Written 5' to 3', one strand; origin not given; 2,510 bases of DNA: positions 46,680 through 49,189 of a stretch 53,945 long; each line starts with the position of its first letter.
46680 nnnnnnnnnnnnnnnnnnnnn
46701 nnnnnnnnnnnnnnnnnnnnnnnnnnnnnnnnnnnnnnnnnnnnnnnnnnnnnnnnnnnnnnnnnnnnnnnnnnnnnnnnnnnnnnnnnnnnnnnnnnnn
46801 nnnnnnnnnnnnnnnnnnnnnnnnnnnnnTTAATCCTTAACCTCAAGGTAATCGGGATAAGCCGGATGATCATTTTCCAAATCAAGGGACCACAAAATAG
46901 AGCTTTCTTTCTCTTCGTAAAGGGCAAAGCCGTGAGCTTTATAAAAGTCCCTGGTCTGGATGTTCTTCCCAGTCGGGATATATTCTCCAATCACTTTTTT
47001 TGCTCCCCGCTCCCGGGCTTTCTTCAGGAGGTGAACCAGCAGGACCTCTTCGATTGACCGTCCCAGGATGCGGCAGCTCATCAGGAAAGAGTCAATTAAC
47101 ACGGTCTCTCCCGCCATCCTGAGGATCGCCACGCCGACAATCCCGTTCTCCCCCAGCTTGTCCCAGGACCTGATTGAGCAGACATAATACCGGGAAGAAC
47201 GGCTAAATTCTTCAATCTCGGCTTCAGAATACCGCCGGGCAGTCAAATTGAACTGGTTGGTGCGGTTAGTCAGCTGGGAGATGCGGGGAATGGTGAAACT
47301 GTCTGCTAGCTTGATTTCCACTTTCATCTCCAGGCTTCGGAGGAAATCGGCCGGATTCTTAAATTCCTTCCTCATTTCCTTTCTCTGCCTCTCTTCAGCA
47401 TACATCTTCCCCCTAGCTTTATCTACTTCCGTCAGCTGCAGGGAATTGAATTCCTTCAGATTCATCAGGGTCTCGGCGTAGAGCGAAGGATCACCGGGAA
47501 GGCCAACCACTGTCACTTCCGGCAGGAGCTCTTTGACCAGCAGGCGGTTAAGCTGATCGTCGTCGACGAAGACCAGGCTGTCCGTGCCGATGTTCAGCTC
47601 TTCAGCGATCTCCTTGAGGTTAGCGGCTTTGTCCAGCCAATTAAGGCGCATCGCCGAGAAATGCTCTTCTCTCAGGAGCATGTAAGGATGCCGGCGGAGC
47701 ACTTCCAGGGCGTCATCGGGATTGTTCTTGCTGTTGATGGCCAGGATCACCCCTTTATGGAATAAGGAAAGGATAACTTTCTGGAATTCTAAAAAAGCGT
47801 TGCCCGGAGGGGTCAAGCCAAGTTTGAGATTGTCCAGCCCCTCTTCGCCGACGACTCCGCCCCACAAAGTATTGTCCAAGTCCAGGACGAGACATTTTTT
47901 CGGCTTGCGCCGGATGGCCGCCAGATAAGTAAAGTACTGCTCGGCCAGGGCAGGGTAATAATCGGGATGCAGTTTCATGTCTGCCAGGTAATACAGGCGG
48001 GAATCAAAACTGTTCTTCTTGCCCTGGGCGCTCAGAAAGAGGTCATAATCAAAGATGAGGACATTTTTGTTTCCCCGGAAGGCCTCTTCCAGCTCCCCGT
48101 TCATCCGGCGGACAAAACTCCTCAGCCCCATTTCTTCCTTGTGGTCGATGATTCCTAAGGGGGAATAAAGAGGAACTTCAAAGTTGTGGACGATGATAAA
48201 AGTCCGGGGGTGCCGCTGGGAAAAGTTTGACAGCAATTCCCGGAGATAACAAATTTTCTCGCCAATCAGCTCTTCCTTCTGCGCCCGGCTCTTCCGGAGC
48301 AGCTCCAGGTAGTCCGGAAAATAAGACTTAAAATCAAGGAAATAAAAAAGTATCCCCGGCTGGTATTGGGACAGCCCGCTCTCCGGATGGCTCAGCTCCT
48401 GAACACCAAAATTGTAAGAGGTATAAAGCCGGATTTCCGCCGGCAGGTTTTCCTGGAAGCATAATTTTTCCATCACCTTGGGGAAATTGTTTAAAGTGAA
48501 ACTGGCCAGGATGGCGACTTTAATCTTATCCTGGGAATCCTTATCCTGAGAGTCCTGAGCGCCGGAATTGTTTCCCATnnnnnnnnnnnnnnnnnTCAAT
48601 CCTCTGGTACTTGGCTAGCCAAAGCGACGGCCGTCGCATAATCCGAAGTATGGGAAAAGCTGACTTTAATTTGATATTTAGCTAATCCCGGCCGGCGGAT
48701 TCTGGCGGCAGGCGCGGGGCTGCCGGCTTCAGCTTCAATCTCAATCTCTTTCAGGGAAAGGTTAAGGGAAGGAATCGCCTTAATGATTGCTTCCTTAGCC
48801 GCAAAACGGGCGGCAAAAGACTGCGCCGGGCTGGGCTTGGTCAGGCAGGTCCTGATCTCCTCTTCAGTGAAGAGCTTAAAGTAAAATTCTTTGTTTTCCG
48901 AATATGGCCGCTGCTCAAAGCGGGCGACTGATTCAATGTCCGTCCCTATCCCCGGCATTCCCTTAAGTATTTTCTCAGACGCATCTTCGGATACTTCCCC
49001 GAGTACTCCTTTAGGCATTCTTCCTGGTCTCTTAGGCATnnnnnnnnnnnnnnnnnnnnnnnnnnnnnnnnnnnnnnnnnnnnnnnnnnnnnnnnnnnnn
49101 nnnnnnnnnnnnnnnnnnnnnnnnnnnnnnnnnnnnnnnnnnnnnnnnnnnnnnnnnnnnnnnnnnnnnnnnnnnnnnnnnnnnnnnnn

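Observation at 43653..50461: ACP-dependent FkbH-type acyl/glyceryl modification operon coupled to GT2 and GT39 glycosyltransferases in an archaeon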

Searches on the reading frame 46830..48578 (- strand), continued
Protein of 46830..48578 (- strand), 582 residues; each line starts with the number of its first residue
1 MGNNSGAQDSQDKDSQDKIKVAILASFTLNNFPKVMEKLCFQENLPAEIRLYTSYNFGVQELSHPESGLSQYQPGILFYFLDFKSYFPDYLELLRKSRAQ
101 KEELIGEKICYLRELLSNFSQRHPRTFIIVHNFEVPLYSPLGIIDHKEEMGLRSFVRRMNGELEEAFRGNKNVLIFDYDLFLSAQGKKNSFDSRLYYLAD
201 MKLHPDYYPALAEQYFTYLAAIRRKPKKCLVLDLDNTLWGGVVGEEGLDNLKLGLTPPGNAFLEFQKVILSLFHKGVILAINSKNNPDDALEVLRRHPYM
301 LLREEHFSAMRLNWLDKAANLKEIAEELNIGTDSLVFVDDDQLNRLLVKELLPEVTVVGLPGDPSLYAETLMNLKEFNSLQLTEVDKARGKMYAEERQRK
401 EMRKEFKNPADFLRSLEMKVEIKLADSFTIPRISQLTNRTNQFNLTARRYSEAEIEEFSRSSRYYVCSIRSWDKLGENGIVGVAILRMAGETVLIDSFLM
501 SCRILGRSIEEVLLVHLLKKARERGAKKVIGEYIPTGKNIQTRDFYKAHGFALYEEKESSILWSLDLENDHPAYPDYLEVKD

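Call 85: predict_structure(alignment_id=A1)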
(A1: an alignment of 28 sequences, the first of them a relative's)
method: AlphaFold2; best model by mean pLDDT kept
length: 582 residues; sequences in the alignment: 28
mean_pLDDT: 79.5   pTM: 0.64
mean pLDDT of the five models: 79.5, 77.7, 77.6, 75.4, 75.2
residues with pLDDT >= 90: 148; 70-90: 317; 50-70: 77; < 50: 40
segments of 3 or more residues with pLDDT < 50: 1-16, 197-200, 240-256
pLDDT, mean of each block of 10 residues (from residue 1): 29 55 82 91 89 70 86 92 80 87 94 92 91 78 74 88 91 89 77 53 81 87 78 62 40 47 81 85 70 68 80 76 85 87 86 88 81 75 63 77 79 84 89 77 75 92 91 81 88 88 66 91 91 85 87 92 87 82 81
secondary structure, 60 per line:
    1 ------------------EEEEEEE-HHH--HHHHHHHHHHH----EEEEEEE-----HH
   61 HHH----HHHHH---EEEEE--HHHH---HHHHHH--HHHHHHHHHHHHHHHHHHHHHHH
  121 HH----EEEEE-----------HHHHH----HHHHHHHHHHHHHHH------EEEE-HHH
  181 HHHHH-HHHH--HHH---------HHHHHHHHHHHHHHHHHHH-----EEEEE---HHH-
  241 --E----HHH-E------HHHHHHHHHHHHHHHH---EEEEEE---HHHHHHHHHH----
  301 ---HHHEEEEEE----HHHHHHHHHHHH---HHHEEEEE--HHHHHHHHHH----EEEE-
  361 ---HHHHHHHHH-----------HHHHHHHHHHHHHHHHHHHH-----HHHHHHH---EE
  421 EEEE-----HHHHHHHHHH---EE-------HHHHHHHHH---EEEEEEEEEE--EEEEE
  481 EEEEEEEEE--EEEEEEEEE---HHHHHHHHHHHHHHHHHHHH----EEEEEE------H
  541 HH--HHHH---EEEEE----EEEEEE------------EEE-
elements in order: E19-25 H32-42 E47-53 H59-63 H68-72 E76-80 H83-86 H90-95 H98-122 E127-131 H143-147 H152-166 E173-176 H178-185 H187-190 H205-223 E229-233 H259-274 E278-283 H287-296 E307-312 H317-328 E335-339 H342-351 E356-359 H364-372 H384-403 H409-415 E419-424 H430-439 H452-460 E464-473 E476-489 E492-500 H504-523 E528-533 H545-548 E552-556 E561-566 E579-581

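Call 86: search_protein_families(library=pfam, proteins=[L093:7510-19599:+], max_evalue=0.001)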
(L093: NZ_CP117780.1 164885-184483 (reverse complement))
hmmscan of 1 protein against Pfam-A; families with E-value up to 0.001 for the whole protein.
L093:7510-19599:+ (4030 aa): 14 families
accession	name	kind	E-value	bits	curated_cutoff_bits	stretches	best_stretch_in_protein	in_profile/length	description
PF00109.32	ketoacyl-synt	-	2.5e-207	686.2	20.8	3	1256-1502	2-252/252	Beta-ketoacyl synthase, N-terminal domain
PF02801.28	Ketoacyl-synt_C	-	2.9e-92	305.2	20.8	3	1510-1624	1-116/119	Beta-ketoacyl synthase, C-terminal domain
PF08659.16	KR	-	2.8e-55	187.5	22.6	1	2054-2242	1-179/180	KR domain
PF00550.31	PP-binding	-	2.7e-49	165.7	20.8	4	3191-3257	2-67/67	Phosphopantetheine attachment site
PF22336.2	RhiE-like_linker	-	4e-32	110.4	27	2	1695-1760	2-64/67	RhiE-like, KS-MAT linker domain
PF00106.31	adh_short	-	2e-29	102.9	26.6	2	280-467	1-188/195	short chain dehydrogenase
PF22621.2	CurL-like_PKS_C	-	4.6e-26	91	27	2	1691-1756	1-64/64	CurL-like, PKS C-terminal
PF00975.26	Thioesterase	-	1.8e-23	84.4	26.4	1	3325-3424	3-103/226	Thioesterase domain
PF16197.11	KAsynt_C_assoc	-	1.8e-16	60.9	33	2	1630-1740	2-106/111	Ketoacyl-synthetase C-terminal extension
PF13561.12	adh_short_C2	-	3.1e-16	60.1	27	2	289-446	6-159/236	Enoyl-(Acyl carrier protein) reductase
PF00108.29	Thiolase_N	-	3.3e-16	59.9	26.4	2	1409-1454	68-115/260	Thiolase, N-terminal domain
PF01575.25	MaoC_dehydratas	-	2.5e-12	46.9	27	1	10-98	15-107/123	MaoC like domain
PF23297.2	ACP_SdgA_C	-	0.00031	21.2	27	0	1162-1190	21-49/95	Highly reducing polyketide synthase sdgA, C-terminal ACP domain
PF12146.15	Hydrolase_4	-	0.00053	19.8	27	0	3349-3484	32-172/239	Serine aminopeptidase, S33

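Call 92: fold_search(model_id=the predicted structure, library=pdb)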
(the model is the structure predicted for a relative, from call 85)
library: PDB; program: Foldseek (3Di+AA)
matches with E <= 10: 1575; with E <= 0.001: 214
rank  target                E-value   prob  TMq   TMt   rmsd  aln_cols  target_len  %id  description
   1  3slr                  2.0e-23  1.00  0.53  0.78   4.5       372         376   30  Crystal structure of N-terminal part of the protein BF1531 from Bacteroides fragilis containing phosphatase domain compl (released 2011-07-20)
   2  5isv_B                6.7e-07  1.00  0.21  0.70   4.6       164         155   16  Crystal structure of the ribosomal-protein-S18-alanine N-acetyltransferase from Escherichia coli (released 2016-04-13)
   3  9mto_B                7.5e-07  1.00  0.20  0.72   4.5       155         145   16  Crystal structure of acetyltransferase CBU0801 from Coxiella burnetii (released 2025-01-22)
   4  9mto_A                9.3e-07  1.00  0.21  0.74   4.1       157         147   16  Crystal structure of acetyltransferase CBU0801 from Coxiella burnetii (released 2025-01-22)
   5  3fix_A                9.3e-07  1.00  0.18  0.60   5.9       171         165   13  Crystal structure of a putative n-acetyltransferase (ta0374) from thermoplasma acidophilum (released 2009-01-13)
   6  2cnm_A                9.8e-07  1.00  0.21  0.71   3.8       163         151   15  RimI - Ribosomal S18 N-alpha-protein acetyltransferase in complex with a bisubstrate inhibitor (Cterm-Arg-Arg-Phe-Tyr- (released 2007-05-22)
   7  5isv_A                1.2e-06  1.00  0.20  0.69   4.6       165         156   17  Crystal structure of the ribosomal-protein-S18-alanine N-acetyltransferase from Escherichia coli (released 2016-04-13)
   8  3eo4_D                1.4e-06  1.00  0.22  0.70   3.8       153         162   13  The crystal structure of a domain from Methanocaldococcus jannaschii DSM 2661 (released 2008-10-14)
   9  4ua3_A                1.4e-06  1.00  0.21  0.54   5.1       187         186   16  Crystal structure of selenomethionine labeled SpNatD (released 2015-01-28)
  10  1vhs_A                1.5e-06  1.00  0.20  0.61   5.1       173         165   14  Crystal structure of a putative phosphinothricin N-acetyltransferase (released 2003-12-30)
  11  2r7h_A                1.8e-06  1.00  0.20  0.65   3.8       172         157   13  CRYSTAL STRUCTURE OF A putative acetyltransferase of the GNAT family (DDE_3044) FROM DESULFOVIBRIO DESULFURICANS SUBSP (released 2007-09-25)
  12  1y9k_A                2.1e-06  1.00  0.20  0.67   4.3       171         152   17  IAA acetyltransferase from Bacillus cereus ATCC 14579 (released 2005-02-01)
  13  1tiq_B                2.7e-06  1.00  0.21  0.68   4.3       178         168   16  Crystal Structure of an Acetyltransferase (PaiA) in complex with CoA and DTT from Bacillus subtilis, Northeast Structu (released 2004-07-13)
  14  3eo4_C                3.8e-06  1.00  0.22  0.74   3.8       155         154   14  The crystal structure of a domain from Methanocaldococcus jannaschii DSM 2661 (released 2008-10-14)
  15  3d2p_A                4.0e-06  1.00  0.19  0.26  20.9       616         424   13  Crystal structure of N-acetylglutamate synthase from Neisseria gonorrhoeae complexed with coenzyme A and L-arginine (released 2008-12-23)
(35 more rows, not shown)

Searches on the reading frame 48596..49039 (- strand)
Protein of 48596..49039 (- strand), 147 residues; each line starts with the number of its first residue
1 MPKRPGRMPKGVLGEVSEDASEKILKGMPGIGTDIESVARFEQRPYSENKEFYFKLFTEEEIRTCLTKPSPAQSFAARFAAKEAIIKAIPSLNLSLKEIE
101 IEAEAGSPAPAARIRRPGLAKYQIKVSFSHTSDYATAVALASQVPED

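Call 3: search_protein_families(library=pfam, proteins=[window:48596-49039:-], max_evalue=0.01)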
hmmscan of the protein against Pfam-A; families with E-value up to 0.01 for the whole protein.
window:48596-49039:- (147 aa): 1 family
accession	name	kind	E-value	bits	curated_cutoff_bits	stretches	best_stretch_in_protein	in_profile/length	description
PF01648.25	ACPS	-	2e-15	57.2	25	1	30-139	1-111/111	4'-phosphopantetheinyl transferase superfamily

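Call 4: search_protein_families(library=ncbifam, proteins=[window:48596-49039:-], max_evalue=0.01)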
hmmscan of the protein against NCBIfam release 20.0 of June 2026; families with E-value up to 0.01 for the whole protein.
window:48596-49039:- (147 aa): 12 families
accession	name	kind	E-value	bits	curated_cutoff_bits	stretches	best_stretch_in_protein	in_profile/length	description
TIGR00556.1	pantethn_trn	domain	2.8e-18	66.2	45.35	1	29-141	3-125/128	phosphopantetheine--protein transferase domain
NF011257.0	PRK14663.1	equivalog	1.2e-14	54.3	186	1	31-144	3-120/123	holo-[acyl-carrier-protein] synthase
NF011250.0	PRK14656.1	equivalog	2.7e-14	53.3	175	1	30-138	4-120/126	holo-[acyl-carrier-protein] synthase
NF011256.0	PRK14662.1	equivalog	3.6e-14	53.2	150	1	31-140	5-116/123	4'-phosphopantetheinyl transferase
NF000832.0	PRK00070.3-2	equivalog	1.4e-13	51.2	107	1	30-141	4-114/116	holo-ACP synthase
TIGR00516.1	acpS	equivalog_domain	4.1e-13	49.7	59.8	1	30-142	4-121/125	holo-ACP synthase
NF000831.0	PRK00070.3-1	equivalog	6.6e-13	48.7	124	1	28-141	3-127/130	holo-ACP synthase AcpS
NF011253.0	PRK14659.1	equivalog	3.1e-12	47.1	156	1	30-138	4-116/123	holo-[acyl-carrier-protein] synthase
NF011254.0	PRK14660.1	equivalog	9.3e-11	41.8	195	1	30-138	4-120/125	holo-[acyl-carrier-protein] synthase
NF011251.0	PRK14657.1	equivalog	3.4e-09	36.8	165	1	30-140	4-120/123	holo-[acyl-carrier-protein] synthase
NF000835.0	PRK00070.4-1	equivalog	2.1e-08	34.4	128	1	30-144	4-114/115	holo-ACP synthase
NF011255.0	PRK14661.1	equivalog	0.0065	16.4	209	1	51-137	18-103/169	holo-[acyl-carrier-protein] synthase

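Call 78: search_solved_structures(query=window:48596-49039:-, max_evalue=0.001, show_alignments=1)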
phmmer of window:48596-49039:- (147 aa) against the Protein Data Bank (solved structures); distinct sequences matched with E-value up to 0.001: 27.
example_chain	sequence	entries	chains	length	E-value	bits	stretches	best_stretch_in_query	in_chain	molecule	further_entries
2was_B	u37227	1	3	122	8.1e-09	39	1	30-142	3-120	3-OXOACYL-[ACYL-CARRIER-PROTEIN] SYNTHASE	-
2was_A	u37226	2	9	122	8.7e-09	38.9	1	30-142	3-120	3-OXOACYL-[ACYL-CARRIER-PROTEIN] SYNTHASE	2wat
7bc4_A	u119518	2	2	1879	1.3e-08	38.3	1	20-141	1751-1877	Fatty acid synthase subunit alpha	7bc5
4v58_A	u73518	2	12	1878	4.5e-07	33.4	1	30-140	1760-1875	FATTY ACID SYNTHASE ALPHA SUBUNITS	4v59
6u5t_A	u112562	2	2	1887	6e-07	32.9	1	21-142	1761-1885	Fatty acid synthase subunit alpha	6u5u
9d4a_B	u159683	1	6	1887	6e-07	32.9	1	21-142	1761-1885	Fatty acid synthase subunit alpha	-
2uv8_A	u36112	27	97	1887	6e-07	32.9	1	21-142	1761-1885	FATTY ACID SYNTHASE SUBUNIT ALPHA (FAS2) | FATTY ACID SYNTHASE SUBUNIT ALPHA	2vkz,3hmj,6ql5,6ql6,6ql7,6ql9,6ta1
7q5s_A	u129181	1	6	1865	2.8e-06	30.8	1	22-141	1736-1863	3-oxoacyl-[acyl-carrier-protein] reductase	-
3hqj_A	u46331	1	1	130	3.2e-06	30.6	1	27-141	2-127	Holo-[acyl-carrier-protein] synthase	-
6u5w_A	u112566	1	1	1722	3.6e-06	30.4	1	13-141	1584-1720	Fatty acid synthase subunit alpha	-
6u5v_A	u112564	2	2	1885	4e-06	30.3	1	13-141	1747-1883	Fatty acid synthase subunit alpha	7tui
9d47_C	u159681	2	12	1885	4.3e-06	30.2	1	13-141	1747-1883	Fatty acid synthase subunit alpha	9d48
3h7q_A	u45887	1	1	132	4.5e-06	30.1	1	27-141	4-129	Holo-[acyl-carrier-protein] synthase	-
3ne1_A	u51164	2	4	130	5.6e-06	29.8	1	27-141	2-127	Holo-[acyl-carrier-protein] synthase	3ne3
2wdy_A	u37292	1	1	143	6.2e-06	29.7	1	28-141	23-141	HOLO-[ACYL-CARRIER-PROTEIN] SYNTHASE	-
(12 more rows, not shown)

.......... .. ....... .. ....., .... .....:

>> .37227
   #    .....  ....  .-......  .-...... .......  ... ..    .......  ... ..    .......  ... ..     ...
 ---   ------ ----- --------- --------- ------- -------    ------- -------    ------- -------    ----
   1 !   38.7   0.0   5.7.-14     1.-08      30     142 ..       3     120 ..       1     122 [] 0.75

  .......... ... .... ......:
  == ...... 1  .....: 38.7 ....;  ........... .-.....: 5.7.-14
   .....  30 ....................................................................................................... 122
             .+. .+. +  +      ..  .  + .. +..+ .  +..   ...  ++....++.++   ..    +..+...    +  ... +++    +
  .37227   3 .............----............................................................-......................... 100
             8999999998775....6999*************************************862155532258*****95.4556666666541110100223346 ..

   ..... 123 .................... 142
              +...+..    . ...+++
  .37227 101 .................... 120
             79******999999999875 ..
